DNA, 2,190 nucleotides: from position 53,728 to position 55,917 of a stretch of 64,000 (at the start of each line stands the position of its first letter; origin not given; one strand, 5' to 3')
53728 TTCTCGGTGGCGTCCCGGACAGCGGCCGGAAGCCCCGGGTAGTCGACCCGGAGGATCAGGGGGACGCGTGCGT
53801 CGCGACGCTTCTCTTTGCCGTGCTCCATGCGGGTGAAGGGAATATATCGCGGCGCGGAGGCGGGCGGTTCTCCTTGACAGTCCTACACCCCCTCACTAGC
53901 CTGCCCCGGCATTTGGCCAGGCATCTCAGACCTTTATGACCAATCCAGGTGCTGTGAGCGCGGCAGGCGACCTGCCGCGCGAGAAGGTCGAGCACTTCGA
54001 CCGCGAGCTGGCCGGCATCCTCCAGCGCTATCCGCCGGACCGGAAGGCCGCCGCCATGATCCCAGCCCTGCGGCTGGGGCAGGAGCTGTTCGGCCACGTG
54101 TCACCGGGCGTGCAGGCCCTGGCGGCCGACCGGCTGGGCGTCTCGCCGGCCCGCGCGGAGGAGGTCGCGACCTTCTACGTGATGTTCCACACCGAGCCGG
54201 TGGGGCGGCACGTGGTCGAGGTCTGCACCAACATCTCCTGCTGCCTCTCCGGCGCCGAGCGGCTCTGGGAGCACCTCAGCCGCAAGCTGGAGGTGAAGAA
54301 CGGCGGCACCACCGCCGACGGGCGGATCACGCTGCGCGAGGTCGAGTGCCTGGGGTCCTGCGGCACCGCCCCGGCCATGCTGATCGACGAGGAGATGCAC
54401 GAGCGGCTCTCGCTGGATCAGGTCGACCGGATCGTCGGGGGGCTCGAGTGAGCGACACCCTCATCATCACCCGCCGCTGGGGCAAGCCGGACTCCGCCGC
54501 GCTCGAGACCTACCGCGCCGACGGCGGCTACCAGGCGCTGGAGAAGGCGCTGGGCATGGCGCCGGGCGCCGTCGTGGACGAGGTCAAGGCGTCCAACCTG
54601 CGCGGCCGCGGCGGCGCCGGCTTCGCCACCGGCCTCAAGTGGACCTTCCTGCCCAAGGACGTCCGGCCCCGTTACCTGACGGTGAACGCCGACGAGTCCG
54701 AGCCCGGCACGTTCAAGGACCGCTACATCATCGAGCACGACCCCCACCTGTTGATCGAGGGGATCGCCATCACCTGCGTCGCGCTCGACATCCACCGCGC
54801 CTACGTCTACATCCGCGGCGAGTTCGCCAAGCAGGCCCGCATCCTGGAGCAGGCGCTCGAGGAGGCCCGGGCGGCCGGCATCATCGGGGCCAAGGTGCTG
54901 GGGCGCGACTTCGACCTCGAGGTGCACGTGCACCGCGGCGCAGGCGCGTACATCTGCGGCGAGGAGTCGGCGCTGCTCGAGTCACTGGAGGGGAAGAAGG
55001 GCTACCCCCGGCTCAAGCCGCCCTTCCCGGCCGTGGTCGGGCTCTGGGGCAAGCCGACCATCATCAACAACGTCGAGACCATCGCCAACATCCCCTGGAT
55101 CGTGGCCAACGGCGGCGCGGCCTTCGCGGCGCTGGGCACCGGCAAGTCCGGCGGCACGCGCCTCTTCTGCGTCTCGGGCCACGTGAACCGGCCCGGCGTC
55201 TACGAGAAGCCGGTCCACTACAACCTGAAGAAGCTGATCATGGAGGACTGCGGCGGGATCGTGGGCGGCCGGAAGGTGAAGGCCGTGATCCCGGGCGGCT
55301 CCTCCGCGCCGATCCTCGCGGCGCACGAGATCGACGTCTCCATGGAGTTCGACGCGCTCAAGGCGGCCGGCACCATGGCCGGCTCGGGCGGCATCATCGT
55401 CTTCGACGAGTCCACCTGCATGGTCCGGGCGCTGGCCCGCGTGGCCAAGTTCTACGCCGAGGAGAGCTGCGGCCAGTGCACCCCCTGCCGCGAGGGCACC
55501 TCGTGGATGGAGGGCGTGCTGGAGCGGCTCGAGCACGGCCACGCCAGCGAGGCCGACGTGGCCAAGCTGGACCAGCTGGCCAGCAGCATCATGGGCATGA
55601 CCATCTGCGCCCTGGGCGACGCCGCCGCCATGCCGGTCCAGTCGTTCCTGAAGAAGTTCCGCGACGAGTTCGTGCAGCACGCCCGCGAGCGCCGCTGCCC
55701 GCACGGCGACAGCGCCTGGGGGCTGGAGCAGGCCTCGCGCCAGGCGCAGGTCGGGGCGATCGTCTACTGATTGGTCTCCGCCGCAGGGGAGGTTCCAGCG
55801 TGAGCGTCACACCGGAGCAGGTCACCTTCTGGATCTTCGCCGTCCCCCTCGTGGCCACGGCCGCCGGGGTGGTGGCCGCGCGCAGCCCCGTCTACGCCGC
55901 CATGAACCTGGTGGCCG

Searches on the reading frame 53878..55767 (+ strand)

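Call 96: search_protein_families(library=pfam, max_evalue=0.001, proteins=[window:53878-55767:+])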
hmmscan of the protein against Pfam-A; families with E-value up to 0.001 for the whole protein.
window:53878-55767:+ (630 aa): 4 families
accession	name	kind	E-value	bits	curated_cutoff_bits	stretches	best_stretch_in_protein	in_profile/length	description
PF01512.22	Complex1_51K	-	8.5e-48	162.5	31.2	1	236-406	1-149/150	Nuo51 FMN-binding domain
PF10589.14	NADH_4Fe-4S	-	7.2e-33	112.8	23.5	1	518-601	2-85/85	NADH-ubiquinone oxidoreductase-F iron-sulfur binding region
PF22461.2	SLBB_2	-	3.1e-08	34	27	1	429-490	2-64/79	SLBB domain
PF10531.15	SLBB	-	1.9e-06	28.1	27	1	430-479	2-54/55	SLBB domain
